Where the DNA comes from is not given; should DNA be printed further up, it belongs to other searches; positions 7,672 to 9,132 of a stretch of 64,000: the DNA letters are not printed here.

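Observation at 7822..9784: Cas4-like Fe-S nuclease with an extra C-terminal domain, convergent with a DEDDh exonuclease carrying a DUF3820-like tail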

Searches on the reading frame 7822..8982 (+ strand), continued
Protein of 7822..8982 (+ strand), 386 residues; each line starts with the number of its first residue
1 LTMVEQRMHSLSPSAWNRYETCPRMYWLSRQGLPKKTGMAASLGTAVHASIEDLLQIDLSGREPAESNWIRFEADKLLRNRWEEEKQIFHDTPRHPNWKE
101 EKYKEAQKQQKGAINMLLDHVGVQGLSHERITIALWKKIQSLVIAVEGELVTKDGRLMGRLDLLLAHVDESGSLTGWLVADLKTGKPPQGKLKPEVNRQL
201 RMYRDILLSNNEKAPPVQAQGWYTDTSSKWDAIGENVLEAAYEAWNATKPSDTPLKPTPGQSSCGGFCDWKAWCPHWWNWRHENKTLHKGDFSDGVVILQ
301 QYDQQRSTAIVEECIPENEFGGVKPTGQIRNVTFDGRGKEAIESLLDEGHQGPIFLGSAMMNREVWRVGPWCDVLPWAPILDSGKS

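Call 23: predict_structure(alignment_id=A1)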
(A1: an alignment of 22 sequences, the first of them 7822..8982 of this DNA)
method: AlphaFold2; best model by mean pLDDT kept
length: 386 residues; sequences in the alignment: 22
mean_pLDDT: 86.3   pTM: 0.77
mean pLDDT of the five models: 86.3, 84.0, 83.8, 83.6, 80.9
residues with pLDDT >= 90: 209; 70-90: 134; 50-70: 32; < 50: 11
segments of 3 or more residues with pLDDT < 50: 1-6, 264-266
pLDDT, mean of each block of 10 residues (from residue 1): 52 78 73 66 92 96 96 97 89 72 96 97 94 97 90 90 93 93 90 90 94 93 95 94 86 68 54 83 84 90 94 92 93 88 90 89 80 84 58
secondary structure, 60 per line:
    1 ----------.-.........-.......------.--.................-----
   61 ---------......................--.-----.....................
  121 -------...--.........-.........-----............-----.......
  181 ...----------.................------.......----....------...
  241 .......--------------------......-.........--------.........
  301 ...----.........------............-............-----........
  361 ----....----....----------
elements in order: H13-21 H23-29 H39-55 H70-91 H100-120 H133-141 E143-151 E157-168 E174-183 H194-210 E217-223 E228-231 H238-247 H268-273 H275-283 E292-303 E308-316 E323-334 H336-347 E353-360 E365-368 E373-376

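Call 26: fold_search(model_id=the predicted structure, library=pdb)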
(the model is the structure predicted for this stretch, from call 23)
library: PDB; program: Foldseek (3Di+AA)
matches with E <= 10: 452; with E <= 0.001: 13
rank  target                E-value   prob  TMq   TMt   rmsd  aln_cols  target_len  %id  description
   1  6ppu_A                2.2e-07  1.00  0.35  0.24   6.9       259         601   23  Cryo-EM structure of AdnAB-AMPPNP-DNA complex (released 2019-11-20)
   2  7sjr_A                6.2e-07  1.00  0.38  0.18   6.8       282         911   22  Cryo-EM structure of AdnA-AdnB(W325A) in complex with DNA and AMPPNP (released 2021-12-22)
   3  9np6_A                8.3e-07  1.00  0.34  0.17   7.3       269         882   21  Cryo-EM structure of AdnA(D934A)-AdnB(D1014A) in complex with AMPPNP and blunt end DNA (released 2025-03-19)
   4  4cej_B                1.7e-06  1.00  0.35  0.14  13.7       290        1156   15  Crystal structure of AddAB-DNA-ADPNP complex at 3 Angstrom resolution (released 2014-03-12)
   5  9iac_A                2.1e-05  1.00  0.36  0.49   6.1       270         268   13  Structure of the Argonaute-associated Cas4 family protein 1 (ACE1) from Microcystis aeruginosa (MaACE1) (released 2025-04-23)
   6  9iac_B                2.9e-05  1.00  0.35  0.47   6.6       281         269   14  Structure of the Argonaute-associated Cas4 family protein 1 (ACE1) from Microcystis aeruginosa (MaACE1) (released 2025-04-23)
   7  5eax_A                3.9e-05  1.00  0.44  0.18  18.0       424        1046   10  Crystal structure of Dna2 in complex with an ssDNA (released 2015-11-18)
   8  9iab_A                4.2e-05  1.00  0.36  0.49   7.4       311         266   13  Structure of the Argonaute-associated Cas4 family protein 1 (ACE1) from Chroococcidiopsis thermalis (CtACE1) (released 2025-04-23)
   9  9iab_B                1.5e-04  1.00  0.32  0.44   7.8       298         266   13  Structure of the Argonaute-associated Cas4 family protein 1 (ACE1) from Chroococcidiopsis thermalis (CtACE1) (released 2025-04-23)
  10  3u44_B                1.8e-04  1.00  0.37  0.14  13.4       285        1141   14  Crystal structure of AddAB-DNA complex (released 2012-03-21)
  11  3u4q_B                3.1e-04  1.00  0.35  0.14  13.6       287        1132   15  Structure of AddAB-DNA complex at 2.8 angstroms (released 2012-03-21)
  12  5ean_A                4.2e-04  1.00  0.44  0.18  16.5       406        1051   13  Crystal structure of Dna2 in complex with a 5' overhang DNA (released 2015-11-18)
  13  5eaw_A                6.6e-04  1.00  0.43  0.18  18.1       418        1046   11  Crystal structure of Dna2 nuclease-helicase (released 2015-11-18)
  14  8d3q_J                1.0e-03  1.00  0.22  0.43  12.7       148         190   14  Type I-C Cas4-Cas1-Cas2 complex bound to a PAM/NoPAM prespacer (released 2022-11-02)
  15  5zyv_A                1.2e-03  0.99  0.23  0.38  10.8       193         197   15  Crystal structure of human MGME1 with single strand DNA2 and Ca2+ (released 2018-09-19)
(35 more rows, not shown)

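Call 31: find_related_loci(query=A3, collection=genome_contigs, flank=10000)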
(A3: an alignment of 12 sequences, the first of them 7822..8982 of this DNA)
Query A3 (386 aa) in genome_contigs; peptide patterns used: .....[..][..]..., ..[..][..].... (x = any residue, [..] = any of these).
431 stretches matched a pattern; 402 encode a relative of the query (tblastn E <= 1e-3); the best 80 are kept; 80 distinct loci.
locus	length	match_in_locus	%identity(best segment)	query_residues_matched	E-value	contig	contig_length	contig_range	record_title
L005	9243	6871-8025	86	1-385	0e+0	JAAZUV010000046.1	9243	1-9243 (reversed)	MAG: Methanobacteriota archaeon isolate AW_metabat.40 AW_C1493, whole genome shotgun sequence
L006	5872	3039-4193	86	1-385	0e+0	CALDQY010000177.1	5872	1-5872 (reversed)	MAG TPA_asm: uncultured Rhodobiaceae bacterium isolate ERR599054_bin.37_CONCOCT_v1.1_MAG genome assembly, contig: ERZ840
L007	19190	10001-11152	88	1-384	0e+0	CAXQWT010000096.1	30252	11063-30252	MAG: Salipiger bermudensis isolate 3um_C4D0715_2.29 genome assembly, contig: k127_655871, whole genome shotgun sequence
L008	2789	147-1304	86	1-386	0e+0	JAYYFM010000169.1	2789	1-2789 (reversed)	MAG: Thermoplasmatota archaeon isolate XS_MAG85 XS_MAG85_0171, whole genome shotgun sequence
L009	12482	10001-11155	86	1-385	0e+0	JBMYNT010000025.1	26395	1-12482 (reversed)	MAG: Candidatus Poseidoniaceae archaeon isolate ME_XS_2307_bin_75 ME_XS_2307_bin_75_24, whole genome shotgun sequence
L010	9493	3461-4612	87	1-384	0e+0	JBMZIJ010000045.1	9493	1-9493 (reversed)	MAG: Candidatus Poseidoniaceae archaeon isolate ME_XS_2301_4_bin25 ME_XS_2301_4_bin25_44, whole genome shotgun sequence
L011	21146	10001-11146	88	3-384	0e+0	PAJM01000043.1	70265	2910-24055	MAG: Methanobacteriota archaeon isolate SAT95 MHASMcontig_785578, whole genome shotgun sequence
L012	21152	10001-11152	86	1-384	0e+0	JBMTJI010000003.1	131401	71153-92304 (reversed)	MAG: Candidatus Poseidoniaceae archaeon isolate CJ_V5_S11_50percent_ser_metabat.43 NODE_13_length_131401_cov_9.730475, w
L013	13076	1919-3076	85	1-386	0e+0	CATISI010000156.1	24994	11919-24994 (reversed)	MAG: Candidatus Poseidoniaceae archaeon isolate bin.912 MAG genome assembly, contig: k119_5807315, whole genome shotgun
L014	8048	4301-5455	88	1-385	0e+0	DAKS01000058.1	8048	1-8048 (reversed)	MAG TPA_asm: Euryarchaeota archaeon UBA443 UBA443_contig_106325, whole genome shotgun sequence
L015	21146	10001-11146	87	3-384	0e+0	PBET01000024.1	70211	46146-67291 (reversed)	MAG: Methanobacteriota archaeon isolate SP314 MHASMcontig_2234710, whole genome shotgun sequence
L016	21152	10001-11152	88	1-384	0e+0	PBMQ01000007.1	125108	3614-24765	MAG: Methanobacteriota archaeon isolate SP209 43181, whole genome shotgun sequence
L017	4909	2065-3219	84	1-385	0e+0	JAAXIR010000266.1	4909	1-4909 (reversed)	MAG: Candidatus Poseidoniales archaeon isolate SW22112_bin_20 NODE_10406_length_4909_cov_9.568603, whole genome shotgun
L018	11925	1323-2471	87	3-385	0e+0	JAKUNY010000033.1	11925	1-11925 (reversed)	MAG: Candidatus Poseidoniaceae archaeon isolate ALOHA_A2.0_19 A2.0-MGIIa-L2-1_33, whole genome shotgun sequence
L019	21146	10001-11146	87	3-384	0e+0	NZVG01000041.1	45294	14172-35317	MAG: Methanobacteriota archaeon isolate NAT68 42710, whole genome shotgun sequence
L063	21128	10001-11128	67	7-382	9e-172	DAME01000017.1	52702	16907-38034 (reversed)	MAG TPA_asm: Euryarchaeota archaeon UBA88 UBA88_contig_1013, whole genome shotgun sequence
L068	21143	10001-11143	65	2-382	3e-171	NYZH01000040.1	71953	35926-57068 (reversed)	MAG: Methanobacteriota archaeon isolate ARS60 10987, whole genome shotgun sequence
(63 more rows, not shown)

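Call 33: find_encoding_contigs(protein=P0121, flank=8000, max_places=3)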
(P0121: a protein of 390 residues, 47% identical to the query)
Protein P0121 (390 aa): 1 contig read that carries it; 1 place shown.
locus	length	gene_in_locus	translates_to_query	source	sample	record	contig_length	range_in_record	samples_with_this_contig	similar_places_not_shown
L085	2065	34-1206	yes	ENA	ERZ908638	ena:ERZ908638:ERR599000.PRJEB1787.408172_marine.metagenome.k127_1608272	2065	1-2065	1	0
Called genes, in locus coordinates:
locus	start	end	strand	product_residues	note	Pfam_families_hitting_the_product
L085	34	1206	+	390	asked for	PF12705:PDDEXK_1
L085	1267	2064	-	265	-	?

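Call 34: find_encoding_contigs(protein=P0126, flank=8000, max_places=3)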
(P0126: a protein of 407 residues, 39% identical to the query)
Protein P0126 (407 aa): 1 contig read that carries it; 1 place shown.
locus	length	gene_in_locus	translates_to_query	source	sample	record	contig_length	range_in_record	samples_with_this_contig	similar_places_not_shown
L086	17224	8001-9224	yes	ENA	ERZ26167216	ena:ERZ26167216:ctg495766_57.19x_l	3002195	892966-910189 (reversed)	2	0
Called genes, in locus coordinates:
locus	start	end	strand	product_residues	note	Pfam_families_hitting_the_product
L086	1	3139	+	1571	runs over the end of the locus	-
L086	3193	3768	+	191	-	-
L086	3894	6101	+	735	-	PF22745:Nlig-Ia, PF01653:DNA_ligase_aden, PF03120:OB_DNA_ligase, PF00633:HHH (faint), PF12826:HHH_2 (faint), PF14520:HHH_5 (faint), PF00533:BRCT, PF12738:PTCB-BRCT (weak)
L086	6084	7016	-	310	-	-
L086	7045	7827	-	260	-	PF09754:PAC2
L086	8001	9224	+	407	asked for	PF12705:PDDEXK_1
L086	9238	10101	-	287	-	PF00929:RNase_T, PF13482:RNase_H_2 (faint)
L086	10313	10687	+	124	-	-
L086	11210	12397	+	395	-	PF00801:PKD, PF18911:PKD_4, PF22352:K319L-like_PKD (faint), PF18911:PKD_4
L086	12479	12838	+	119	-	-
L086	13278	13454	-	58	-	-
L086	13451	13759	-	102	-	-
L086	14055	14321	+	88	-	-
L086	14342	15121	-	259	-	-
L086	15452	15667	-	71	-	-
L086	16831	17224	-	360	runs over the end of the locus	-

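Call 40: find_homologous_proteins(query=P0126, max_evalue=0.001)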
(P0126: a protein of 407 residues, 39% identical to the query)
Query P0126 (407 aa): 50 proteins with E <= 0.001 among 8000 candidates.
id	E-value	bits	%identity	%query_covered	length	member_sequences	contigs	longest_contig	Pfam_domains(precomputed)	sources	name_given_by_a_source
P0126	2.1e-271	918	100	100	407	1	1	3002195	PF12705.14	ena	-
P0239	2.1e-123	431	56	98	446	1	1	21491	PF12705.14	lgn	-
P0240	3.2e-79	285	42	90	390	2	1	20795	PF12705.14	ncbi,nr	ncbi:MAG: PD-(D/E)XK nuclease family protein [Candidatus Thalassarchaeaceae archaeon]|nr:PD-(D/E)XK 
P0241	5.6e-78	281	42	90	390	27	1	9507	PF12705.14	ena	-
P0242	1.3e-77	280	42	90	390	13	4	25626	PF12705.14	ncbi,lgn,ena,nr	ncbi:MAG: PD-(D/E)XK nuclease family protein [Candidatus Thermoplasmatota archaeon]|nr:PD-(D/E)XK nu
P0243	1.8e-77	279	42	90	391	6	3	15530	PF12705.14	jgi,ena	-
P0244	3.1e-77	279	41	90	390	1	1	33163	PF12705.14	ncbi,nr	ncbi:MAG: PD-(D/E)XK nuclease family protein [Candidatus Thalassarchaeaceae archaeon]|nr:PD-(D/E)XK 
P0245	3.3e-77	279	41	90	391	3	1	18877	PF12705.14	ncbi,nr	ncbi:MAG: PD-(D/E)XK nuclease family protein [Candidatus Thermoplasmatota archaeon]|nr:PD-(D/E)XK nu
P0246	9.5e-77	277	41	90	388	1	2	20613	PF12705.14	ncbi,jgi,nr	ncbi:MAG TPA: PD-(D/E)XK nuclease family protein [Candidatus Thalassarchaeaceae archaeon]|jgi:hypoth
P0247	2.1e-76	276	41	90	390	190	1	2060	PF12705.14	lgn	-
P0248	2.5e-75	272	40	89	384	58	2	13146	PF12705.14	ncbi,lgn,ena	-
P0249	2.6e-74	269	40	89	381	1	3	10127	PF12705.14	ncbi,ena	-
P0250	2.6e-73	266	40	89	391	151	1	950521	PF12705.14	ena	-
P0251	1.2e-72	264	40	89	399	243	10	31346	PF12705.14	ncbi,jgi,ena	-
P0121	2.3e-71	259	39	89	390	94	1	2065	PF12705.14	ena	-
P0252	1.7e-70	256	39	89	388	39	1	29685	PF12705.14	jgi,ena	-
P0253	2.4e-70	256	40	90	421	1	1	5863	PF12705.14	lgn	-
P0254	4.0e-70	255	39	89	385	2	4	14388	PF12705.14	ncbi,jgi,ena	-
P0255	8.0e-70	254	37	89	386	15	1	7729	PF12705.14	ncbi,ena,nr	ncbi:MAG: hypothetical protein CMO20_03465 [Thermoplasmata archaeon]|nr:hypothetical protein [Thermo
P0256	1.3e-69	254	39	89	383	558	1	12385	PF12705.14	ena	-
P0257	1.4e-69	253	38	89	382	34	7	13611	PF12705.14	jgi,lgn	jgi:hypothetical protein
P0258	1.7e-69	253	36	89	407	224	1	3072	PF12705.14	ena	-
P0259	2.0e-69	253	40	89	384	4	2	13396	PF12705.14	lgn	-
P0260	3.7e-69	252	38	89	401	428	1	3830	PF12705.14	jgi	-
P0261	5.4e-69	251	38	89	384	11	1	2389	PF12705.14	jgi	-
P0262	6.7e-69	251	38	89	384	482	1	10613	PF12705.14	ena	-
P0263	4.9e-68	248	37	89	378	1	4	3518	PF12705.14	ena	-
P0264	7.5e-68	248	38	89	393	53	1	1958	PF12705.14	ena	-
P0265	1.0e-67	247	34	89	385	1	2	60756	PF12705.14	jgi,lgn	-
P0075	1.1e-67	247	40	89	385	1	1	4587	PF12705.14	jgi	-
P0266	2.2e-67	246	35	90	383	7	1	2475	PF12705.14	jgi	-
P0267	2.8e-67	246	38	91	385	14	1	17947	PF12705.14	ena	-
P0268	5.8e-66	241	35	89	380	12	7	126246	PF12705.14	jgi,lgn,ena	-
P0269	6.7e-66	241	35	90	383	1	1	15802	PF12705.14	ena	-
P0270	1.6e-64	237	34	90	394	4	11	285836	PF12705.14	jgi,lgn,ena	-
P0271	2.6e-64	236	36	90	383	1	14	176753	PF12705.14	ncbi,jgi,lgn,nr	ncbi:MAG TPA: hypothetical protein EYQ11_06760 [Candidatus Poseidoniales archaeon]|jgi:hypothetical 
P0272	3.8e-62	229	37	89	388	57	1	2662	PF12705.14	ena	-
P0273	2.8e-60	223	34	89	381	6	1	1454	PF12705.14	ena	-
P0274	1.1e-58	217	33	90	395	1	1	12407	PF12705.14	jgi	jgi:hypothetical protein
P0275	1.4e-58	217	33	90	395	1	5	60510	PF12705.14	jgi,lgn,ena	jgi:hypothetical protein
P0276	3.1e-58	216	33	90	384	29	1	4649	PF12705.14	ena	-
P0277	5.8e-58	215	34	89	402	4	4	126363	PF12705.14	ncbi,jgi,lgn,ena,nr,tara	ncbi:MAG: hypothetical protein CMB61_06025 [Euryarchaeota archaeon]|nr:hypothetical protein [Euryarc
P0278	2.1e-57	213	38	82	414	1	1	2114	PF12705.14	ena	-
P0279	1.3e-56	211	38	78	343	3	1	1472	PF12705.14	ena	-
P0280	8.3e-45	172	43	55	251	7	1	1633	PF12705.14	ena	-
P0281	8.7e-43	165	45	51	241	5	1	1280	PF12705.14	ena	-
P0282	3.1e-41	160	48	47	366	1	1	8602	PF12705.14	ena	-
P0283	4.4e-39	153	43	51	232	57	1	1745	PF12705.14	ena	-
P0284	2.6e-37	147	42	57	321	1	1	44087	PF12705.14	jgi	jgi:hypothetical protein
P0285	1.1e-33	135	46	45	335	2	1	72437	PF12705.14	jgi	-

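Call 41: find_encoding_contigs(protein=P0270, flank=7000, max_places=1)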
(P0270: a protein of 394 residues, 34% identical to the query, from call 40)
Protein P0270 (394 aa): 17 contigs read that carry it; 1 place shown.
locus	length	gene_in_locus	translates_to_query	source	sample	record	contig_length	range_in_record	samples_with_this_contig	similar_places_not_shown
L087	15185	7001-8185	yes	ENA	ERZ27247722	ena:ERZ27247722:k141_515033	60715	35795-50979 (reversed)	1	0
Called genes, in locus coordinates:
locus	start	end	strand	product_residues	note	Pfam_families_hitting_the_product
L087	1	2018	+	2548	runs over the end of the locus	PF02369:Big_1 (faint), PF13620:CarboxypepD_reg (faint)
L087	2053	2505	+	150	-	PF17135:Ribosomal_L18, PF00828:Ribosomal_L27A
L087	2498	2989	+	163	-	PF00572:Ribosomal_L13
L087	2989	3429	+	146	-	PF00380:Ribosomal_S9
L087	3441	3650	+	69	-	PF01194:RNA_pol_N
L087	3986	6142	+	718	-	PF22745:Nlig-Ia, PF01653:DNA_ligase_aden, PF03120:OB_DNA_ligase, PF14520:HHH_5 (faint), PF00533:BRCT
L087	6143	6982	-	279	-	PF09754:PAC2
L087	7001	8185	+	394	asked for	PF12705:PDDEXK_1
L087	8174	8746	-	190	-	PF00929:RNase_T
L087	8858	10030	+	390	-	PF00801:PKD, PF18911:PKD_4, PF22352:K319L-like_PKD (faint)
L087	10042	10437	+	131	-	-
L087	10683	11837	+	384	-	-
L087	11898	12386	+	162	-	PF24034:DUF7343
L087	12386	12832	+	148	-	-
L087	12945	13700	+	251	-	PF01066:CDP-OH_P_transf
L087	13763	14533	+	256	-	PF00106:adh_short, PF08659:KR, PF01370:Epimerase (weak), PF13561:adh_short_C2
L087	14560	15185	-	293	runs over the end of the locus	PF00561:Abhydrolase_1, PF12697:Abhydrolase_6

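Call 42: find_encoding_contigs(protein=P0277, flank=7000, max_places=1)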
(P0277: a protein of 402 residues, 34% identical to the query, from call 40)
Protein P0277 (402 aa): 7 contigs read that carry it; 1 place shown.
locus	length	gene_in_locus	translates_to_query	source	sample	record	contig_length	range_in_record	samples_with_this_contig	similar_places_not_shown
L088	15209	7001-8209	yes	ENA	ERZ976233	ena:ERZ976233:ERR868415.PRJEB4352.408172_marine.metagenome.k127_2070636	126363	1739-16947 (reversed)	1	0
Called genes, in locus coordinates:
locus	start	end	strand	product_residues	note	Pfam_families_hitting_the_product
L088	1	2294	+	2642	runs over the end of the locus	PF02369:Big_1 (faint)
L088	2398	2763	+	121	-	PF17135:Ribosomal_L18 (weak), PF00828:Ribosomal_L27A (weak)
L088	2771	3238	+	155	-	PF00572:Ribosomal_L13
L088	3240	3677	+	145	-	PF00380:Ribosomal_S9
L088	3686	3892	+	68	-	PF01194:RNA_pol_N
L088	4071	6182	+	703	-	PF22745:Nlig-Ia, PF01653:DNA_ligase_aden, PF03120:OB_DNA_ligase, PF14520:HHH_5 (weak), PF00533:BRCT, PF12738:PTCB-BRCT (faint)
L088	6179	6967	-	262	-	PF09754:PAC2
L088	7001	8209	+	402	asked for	PF12705:PDDEXK_1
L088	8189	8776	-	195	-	PF00929:RNase_T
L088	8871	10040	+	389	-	PF00801:PKD, PF18911:PKD_4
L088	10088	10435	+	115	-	-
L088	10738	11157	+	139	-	PF13279:4HBT_2, PF03061:4HBT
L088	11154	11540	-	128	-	-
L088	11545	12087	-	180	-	-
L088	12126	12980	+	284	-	PF09754:PAC2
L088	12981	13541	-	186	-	PF01521:Fe-S_biosyn, PF01106:NifU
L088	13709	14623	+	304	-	PF04055:Radical_SAM, PF06463:Mob_synth_C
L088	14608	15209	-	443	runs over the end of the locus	PF02005:TRM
